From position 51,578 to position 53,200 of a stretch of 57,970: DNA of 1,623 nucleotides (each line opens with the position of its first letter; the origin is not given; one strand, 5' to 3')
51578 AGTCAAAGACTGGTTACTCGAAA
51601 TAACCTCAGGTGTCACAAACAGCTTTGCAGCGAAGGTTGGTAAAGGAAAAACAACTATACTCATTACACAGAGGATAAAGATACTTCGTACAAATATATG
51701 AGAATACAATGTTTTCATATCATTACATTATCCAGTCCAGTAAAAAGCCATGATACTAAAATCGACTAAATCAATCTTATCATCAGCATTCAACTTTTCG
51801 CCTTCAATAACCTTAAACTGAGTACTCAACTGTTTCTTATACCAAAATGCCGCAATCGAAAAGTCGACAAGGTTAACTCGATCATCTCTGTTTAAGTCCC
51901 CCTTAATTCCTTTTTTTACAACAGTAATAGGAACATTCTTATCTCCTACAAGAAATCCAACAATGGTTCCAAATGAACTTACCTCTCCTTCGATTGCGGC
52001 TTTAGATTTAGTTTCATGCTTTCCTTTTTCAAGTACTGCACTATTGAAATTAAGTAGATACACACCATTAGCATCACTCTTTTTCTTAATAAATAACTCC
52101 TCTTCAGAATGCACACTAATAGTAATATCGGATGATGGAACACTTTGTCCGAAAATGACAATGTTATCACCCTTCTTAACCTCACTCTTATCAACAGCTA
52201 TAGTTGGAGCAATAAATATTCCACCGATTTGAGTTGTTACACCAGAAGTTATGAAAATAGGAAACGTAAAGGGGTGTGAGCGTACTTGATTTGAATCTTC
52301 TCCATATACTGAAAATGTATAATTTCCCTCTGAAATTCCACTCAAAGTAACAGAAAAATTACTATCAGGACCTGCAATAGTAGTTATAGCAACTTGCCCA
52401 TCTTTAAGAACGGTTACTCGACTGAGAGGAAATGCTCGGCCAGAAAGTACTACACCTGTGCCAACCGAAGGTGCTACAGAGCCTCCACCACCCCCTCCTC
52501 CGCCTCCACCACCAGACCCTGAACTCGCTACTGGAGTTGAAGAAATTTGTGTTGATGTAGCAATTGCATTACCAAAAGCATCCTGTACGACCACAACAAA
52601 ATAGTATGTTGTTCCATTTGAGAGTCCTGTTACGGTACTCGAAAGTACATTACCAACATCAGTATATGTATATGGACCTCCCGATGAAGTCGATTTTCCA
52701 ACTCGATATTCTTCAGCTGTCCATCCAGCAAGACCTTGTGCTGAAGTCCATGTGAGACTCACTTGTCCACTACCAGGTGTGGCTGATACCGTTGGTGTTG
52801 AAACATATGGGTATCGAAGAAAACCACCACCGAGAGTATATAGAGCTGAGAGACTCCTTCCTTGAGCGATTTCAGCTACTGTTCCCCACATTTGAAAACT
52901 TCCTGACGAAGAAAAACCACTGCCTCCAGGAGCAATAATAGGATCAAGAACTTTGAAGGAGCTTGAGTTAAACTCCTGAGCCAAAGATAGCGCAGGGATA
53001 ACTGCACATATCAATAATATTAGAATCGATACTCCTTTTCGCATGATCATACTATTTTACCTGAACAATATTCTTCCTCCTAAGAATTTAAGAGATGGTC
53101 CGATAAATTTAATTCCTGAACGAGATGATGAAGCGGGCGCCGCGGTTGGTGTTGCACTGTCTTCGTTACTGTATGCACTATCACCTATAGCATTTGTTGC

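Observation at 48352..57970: Cohesin-dockerin style surface-display operon coupled to phage-tail-fibre-like adhesins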

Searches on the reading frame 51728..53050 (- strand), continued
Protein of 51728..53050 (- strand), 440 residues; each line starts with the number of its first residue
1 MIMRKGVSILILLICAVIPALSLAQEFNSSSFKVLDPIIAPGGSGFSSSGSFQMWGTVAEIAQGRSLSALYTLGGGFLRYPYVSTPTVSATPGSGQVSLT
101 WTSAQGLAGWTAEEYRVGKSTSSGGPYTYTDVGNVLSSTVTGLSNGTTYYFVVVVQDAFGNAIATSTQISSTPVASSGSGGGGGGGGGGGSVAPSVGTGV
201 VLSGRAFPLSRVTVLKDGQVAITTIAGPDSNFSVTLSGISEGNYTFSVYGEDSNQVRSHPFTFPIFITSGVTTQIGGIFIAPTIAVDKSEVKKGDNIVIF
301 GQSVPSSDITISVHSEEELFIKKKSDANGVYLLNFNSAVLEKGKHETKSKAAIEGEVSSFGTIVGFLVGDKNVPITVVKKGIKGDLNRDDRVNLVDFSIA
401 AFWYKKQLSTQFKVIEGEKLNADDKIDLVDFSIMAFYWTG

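Call 47: predict_structure(alignment_id=A3)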
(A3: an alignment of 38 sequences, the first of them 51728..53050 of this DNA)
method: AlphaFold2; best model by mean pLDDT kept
length: 440 residues; sequences in the alignment: 38
mean_pLDDT: 74.9   pTM: 0.40
mean pLDDT of the five models: 74.9, 71.7, 70.3, 69.3, 65.9
residues with pLDDT >= 90: 105; 70-90: 216; 50-70: 42; < 50: 77
segments of 3 or more residues with pLDDT < 50: 21-80, 179-193
pLDDT, mean of each block of 10 residues (from residue 1): 67 68 38 39 34 39 38 42 69 83 68 86 86 91 90 83 77 69 39 62 84 87 85 88 85 73 84 81 80 90 82 84 82 90 89 74 85 69 84 91 94 92 94 84
secondary structure, 60 per line:
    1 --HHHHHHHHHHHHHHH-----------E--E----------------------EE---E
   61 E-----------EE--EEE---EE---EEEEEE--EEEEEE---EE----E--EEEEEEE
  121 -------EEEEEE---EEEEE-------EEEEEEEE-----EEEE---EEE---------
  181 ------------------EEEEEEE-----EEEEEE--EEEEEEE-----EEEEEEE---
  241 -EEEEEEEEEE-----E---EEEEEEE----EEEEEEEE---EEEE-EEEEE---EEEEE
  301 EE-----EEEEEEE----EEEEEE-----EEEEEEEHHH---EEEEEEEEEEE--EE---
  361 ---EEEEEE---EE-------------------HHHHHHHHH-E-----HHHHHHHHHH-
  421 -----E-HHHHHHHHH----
elements in order: H3-17 E77-79 E88-93 E96-101 E114-120 E128-133 E137-141 E149-156 E162-165 E169-171 E199-205 E211-216 E219-225 E231-237 E242-251 E261-267 E272-279 E283-286 E288-292 E296-302 E308-314 E319-324 E330-336 E343-353 E364-369 H394-402 H410-419 H428-436

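Call 51: fold_search(model_id=the predicted structure, library=pdb)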
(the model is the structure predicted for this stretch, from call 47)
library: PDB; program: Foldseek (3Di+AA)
matches with E <= 10: 1978; with E <= 0.001: 446
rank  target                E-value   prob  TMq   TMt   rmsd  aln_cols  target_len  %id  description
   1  6tpw                  3.3e-10  1.00  0.18  0.21  22.6       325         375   14  Crystal structures of FNIII domain one through four of the human leucocyte common antigen-related protein ( LAR) (released 2020-05-13)
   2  6xay_C                3.3e-10  1.00  0.18  0.28  22.6       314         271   15  Structure of a fragment of human fibronectin containing the 10th, 11th and 12th type III domains (released 2021-06-09)
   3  6xay_A                3.7e-10  1.00  0.17  0.26  22.3       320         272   15  Structure of a fragment of human fibronectin containing the 10th, 11th and 12th type III domains (released 2021-06-09)
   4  6xay_B                5.7e-10  1.00  0.17  0.26  22.0       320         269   16  Structure of a fragment of human fibronectin containing the 10th, 11th and 12th type III domains (released 2021-06-09)
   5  5e53_D                6.0e-10  1.00  0.18  0.25  21.6       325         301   14  Crystal structure of chicken CNTN1 FN1-FN3 domains (released 2016-08-31)
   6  8bnq_B                9.1e-10  1.00  0.18  0.25  29.0       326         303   12  Crystal structure of the FnIII-tandem A84-A86 from the A-band of titin (released 2023-04-12)
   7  8bnq_A                1.1e-09  1.00  0.18  0.25  28.6       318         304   13  Crystal structure of the FnIII-tandem A84-A86 from the A-band of titin (released 2023-04-12)
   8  5n47_F                1.1e-09  1.00  0.17  0.26  19.4       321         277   16  Structure of Anticalin N7E in complex with the three-domain fragment Fn7B8 of human oncofetal fibronectin (released 2018-02-14)
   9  5e53_B                2.1e-09  1.00  0.18  0.26  21.7       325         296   14  Crystal structure of chicken CNTN1 FN1-FN3 domains (released 2016-08-31)
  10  5n47_D                2.6e-09  1.00  0.18  0.26  20.4       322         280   16  Structure of Anticalin N7E in complex with the three-domain fragment Fn7B8 of human oncofetal fibronectin (released 2018-02-14)
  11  9ba4_A                2.7e-09  1.00  0.18  0.09  25.4       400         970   11  Full-length cross-linked Contactin 2 (CNTN2) (released 2024-07-17)
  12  6xax_B                3.0e-09  1.00  0.17  0.26  22.6       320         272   16  Structure of a fragment of human fibronectin containing the 11th type III domain, extra domain A, and the 12th type II (released 2021-06-09)
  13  7mro                  3.2e-09  1.00  0.17  0.24  20.9       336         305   10  Zebrafish CNTN4 FN1-FN3 domains (released 2022-01-05)
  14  7mrs_A                3.5e-09  1.00  0.17  0.25  21.8       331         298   10  Zebrafish CNTN4 APPb complex (released 2022-01-05)
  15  3t1w                  3.5e-09  1.00  0.19  0.22  22.0       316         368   16  Structure of the four-domain fragment Fn7B89 of oncofetal fibronectin (released 2012-03-21)
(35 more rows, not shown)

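Call 60: search_protein_families(library=ncbifam, alignment_id=A3, max_evalue=0.01)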
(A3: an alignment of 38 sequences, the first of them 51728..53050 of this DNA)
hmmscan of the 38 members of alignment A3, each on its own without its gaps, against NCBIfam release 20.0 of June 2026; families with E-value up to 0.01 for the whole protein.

A. member 1, window:51728-53050:- (440 aa): 3 families
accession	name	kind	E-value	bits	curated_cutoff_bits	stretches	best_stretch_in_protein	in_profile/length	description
NF033510.3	Ca_tandemer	repeat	7.6e-08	32.6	50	1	197-253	30-91/96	Ca2+-stabilized repeat-containing adhesin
NF058579.1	CPR_pilus_PamT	equivalog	3.2e-05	23.4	240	1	7-151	6-145/241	CPR-type pilus protein PamT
NF045522.1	MXAN_2561_fam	equivalog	0.0002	20.9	150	1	130-207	215-297/304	MXAN_2561 family MXYO-CTERM-anchored protein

B. families by the number of members that match (of 38 scanned): 7 families
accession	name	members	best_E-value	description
NF045522.1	MXAN_2561_fam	15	0.0002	MXAN_2561 family MXYO-CTERM-anchored protein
NF041611.1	exoglucan_CbhB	12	8.4e-09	exoglucanase CbhB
NF058579.1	CPR_pilus_PamT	8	2e-11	CPR-type pilus protein PamT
NF040520.1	Ig_like_BLP2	5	0.00062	Ig-like repeat protein Blp2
NF033510.3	Ca_tandemer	4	7.6e-08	Ca2+-stabilized repeat-containing adhesin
NF041119.1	CheD_Thtga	1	0.0032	chemoreceptor glutamine deamidase/glutamate methylesterase CheD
NF040549.1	Nt5e_LPXTG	1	0.0086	cell surface ecto-5'-nucleotidase Nt5e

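Call 61: search_protein_families(library=ncbifam, proteins=[P0111, P0117, P0143, P0145, P0122, P0132, P0086, P0098, P0095, P0067], max_evalue=0.01)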
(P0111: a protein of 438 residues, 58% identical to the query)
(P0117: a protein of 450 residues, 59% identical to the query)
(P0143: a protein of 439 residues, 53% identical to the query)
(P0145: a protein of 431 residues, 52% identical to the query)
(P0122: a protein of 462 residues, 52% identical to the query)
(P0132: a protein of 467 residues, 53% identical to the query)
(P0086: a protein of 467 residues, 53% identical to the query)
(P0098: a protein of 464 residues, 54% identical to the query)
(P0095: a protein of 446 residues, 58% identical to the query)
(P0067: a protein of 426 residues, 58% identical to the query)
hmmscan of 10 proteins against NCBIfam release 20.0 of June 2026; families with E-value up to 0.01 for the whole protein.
P0111 (438 aa): 0 families

P0117 (450 aa): 0 families

P0143 (439 aa): 1 family
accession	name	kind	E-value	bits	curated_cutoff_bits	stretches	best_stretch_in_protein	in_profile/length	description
NF045522.1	MXAN_2561_fam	equivalog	0.0089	15.5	150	0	130-174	217-261/304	MXAN_2561 family MXYO-CTERM-anchored protein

P0145 (431 aa): 0 families

P0122 (462 aa): 2 families
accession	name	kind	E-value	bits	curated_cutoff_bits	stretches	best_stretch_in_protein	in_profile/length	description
NF058579.1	CPR_pilus_PamT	equivalog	2e-11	43.8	240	1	9-80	8-80/241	CPR-type pilus protein PamT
NF045522.1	MXAN_2561_fam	equivalog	0.0042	16.6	150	1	131-201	215-285/304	MXAN_2561 family MXYO-CTERM-anchored protein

P0132 (467 aa): 1 family
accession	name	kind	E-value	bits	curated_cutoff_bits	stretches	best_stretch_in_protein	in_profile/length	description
NF045522.1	MXAN_2561_fam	equivalog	0.001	18.6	150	1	133-180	214-261/304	MXAN_2561 family MXYO-CTERM-anchored protein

P0086 (467 aa): 1 family
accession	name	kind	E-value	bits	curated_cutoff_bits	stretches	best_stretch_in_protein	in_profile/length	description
NF058579.1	CPR_pilus_PamT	equivalog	6.9e-09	35.5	240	1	17-84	10-78/241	CPR-type pilus protein PamT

P0098 (464 aa): 1 family
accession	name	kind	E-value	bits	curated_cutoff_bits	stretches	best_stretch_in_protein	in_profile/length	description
NF058579.1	CPR_pilus_PamT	equivalog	3.4e-09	36.4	240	1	13-105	6-96/241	CPR-type pilus protein PamT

P0095 (446 aa): 3 families
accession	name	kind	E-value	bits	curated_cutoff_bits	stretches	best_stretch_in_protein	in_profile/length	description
NF058579.1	CPR_pilus_PamT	equivalog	4.4e-07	29.6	240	1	11-123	5-124/241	CPR-type pilus protein PamT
NF041611.1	exoglucan_CbhB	equivalog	8.4e-05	20.8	1950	1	86-273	706-886/997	exoglucanase CbhB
NF045522.1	MXAN_2561_fam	equivalog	0.0031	17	150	1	145-181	224-260/304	MXAN_2561 family MXYO-CTERM-anchored protein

P0067 (426 aa): 1 family
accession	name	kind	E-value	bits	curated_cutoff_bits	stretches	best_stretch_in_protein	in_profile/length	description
NF041611.1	exoglucan_CbhB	equivalog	1.7e-06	26.4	1950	1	54-262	692-895/997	exoglucanase CbhB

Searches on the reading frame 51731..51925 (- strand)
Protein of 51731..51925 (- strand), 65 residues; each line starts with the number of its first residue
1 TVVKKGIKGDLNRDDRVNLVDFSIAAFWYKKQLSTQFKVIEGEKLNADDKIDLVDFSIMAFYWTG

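Call 31: search_solved_structures(query=A4, max_evalue=1, show_alignments=3)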
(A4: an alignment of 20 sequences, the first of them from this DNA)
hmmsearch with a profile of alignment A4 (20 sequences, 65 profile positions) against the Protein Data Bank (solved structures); distinct sequences matched with E-value up to 1: 20.
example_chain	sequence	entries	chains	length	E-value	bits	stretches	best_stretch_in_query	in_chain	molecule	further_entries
2y3n_B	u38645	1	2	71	3.1e-07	33.5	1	6-63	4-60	CELLULOSOMAL FAMILY-48 PROCESSIVE GLYCOSIDE HYDROLASE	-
4fl4_A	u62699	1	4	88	3.7e-05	26.8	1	7-62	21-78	Glycoside hydrolase family 9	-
2yik_A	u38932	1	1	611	4.4e-05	26.6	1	6-60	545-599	ENDOGLUCANASE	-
1daq_A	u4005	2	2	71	7.9e-05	25.8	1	6-60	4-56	ENDOGLUCANASE SS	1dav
5nrm_B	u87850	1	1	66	8.4e-05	25.7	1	9-63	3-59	DocCel5: Type I dockerin repeat domain from A. cellulolyticus family 5 endoglucanase WP_01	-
2mte_A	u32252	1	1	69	9.9e-05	25.5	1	6-60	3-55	Cellulose 1,4-beta-cellobiosidase (reducing end) CelS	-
4cj0_A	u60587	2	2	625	0.00064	22.9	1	4-62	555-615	ENDOGLUCANASE D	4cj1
1clc_A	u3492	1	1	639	0.00066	22.8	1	4-62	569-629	ENDOGLUCANASE CELD; EC: 3.2.1.4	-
5nrk_B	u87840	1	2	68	0.00067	22.8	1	9-63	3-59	DocCel5: Type I dockerin repeat domain from A. cellulolyticus family 5 endoglucanase WP_01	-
2vn5_B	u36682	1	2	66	0.09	16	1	8-62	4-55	ENDOGLUCANASE A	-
5n5p_B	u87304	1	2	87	0.12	15.6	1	4-48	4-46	Putative cellulosomal scaffoldin protein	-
2khn_A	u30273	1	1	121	0.12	15.6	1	7-26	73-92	Intersectin-1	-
3fia_A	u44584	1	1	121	0.12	15.6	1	7-26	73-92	Intersectin-1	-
2vn6_B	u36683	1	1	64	0.15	15.3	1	8-62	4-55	ENDOGLUCANASE A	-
2b59_B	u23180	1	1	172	0.41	13.9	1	7-59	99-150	Cellulosomal scaffolding protein A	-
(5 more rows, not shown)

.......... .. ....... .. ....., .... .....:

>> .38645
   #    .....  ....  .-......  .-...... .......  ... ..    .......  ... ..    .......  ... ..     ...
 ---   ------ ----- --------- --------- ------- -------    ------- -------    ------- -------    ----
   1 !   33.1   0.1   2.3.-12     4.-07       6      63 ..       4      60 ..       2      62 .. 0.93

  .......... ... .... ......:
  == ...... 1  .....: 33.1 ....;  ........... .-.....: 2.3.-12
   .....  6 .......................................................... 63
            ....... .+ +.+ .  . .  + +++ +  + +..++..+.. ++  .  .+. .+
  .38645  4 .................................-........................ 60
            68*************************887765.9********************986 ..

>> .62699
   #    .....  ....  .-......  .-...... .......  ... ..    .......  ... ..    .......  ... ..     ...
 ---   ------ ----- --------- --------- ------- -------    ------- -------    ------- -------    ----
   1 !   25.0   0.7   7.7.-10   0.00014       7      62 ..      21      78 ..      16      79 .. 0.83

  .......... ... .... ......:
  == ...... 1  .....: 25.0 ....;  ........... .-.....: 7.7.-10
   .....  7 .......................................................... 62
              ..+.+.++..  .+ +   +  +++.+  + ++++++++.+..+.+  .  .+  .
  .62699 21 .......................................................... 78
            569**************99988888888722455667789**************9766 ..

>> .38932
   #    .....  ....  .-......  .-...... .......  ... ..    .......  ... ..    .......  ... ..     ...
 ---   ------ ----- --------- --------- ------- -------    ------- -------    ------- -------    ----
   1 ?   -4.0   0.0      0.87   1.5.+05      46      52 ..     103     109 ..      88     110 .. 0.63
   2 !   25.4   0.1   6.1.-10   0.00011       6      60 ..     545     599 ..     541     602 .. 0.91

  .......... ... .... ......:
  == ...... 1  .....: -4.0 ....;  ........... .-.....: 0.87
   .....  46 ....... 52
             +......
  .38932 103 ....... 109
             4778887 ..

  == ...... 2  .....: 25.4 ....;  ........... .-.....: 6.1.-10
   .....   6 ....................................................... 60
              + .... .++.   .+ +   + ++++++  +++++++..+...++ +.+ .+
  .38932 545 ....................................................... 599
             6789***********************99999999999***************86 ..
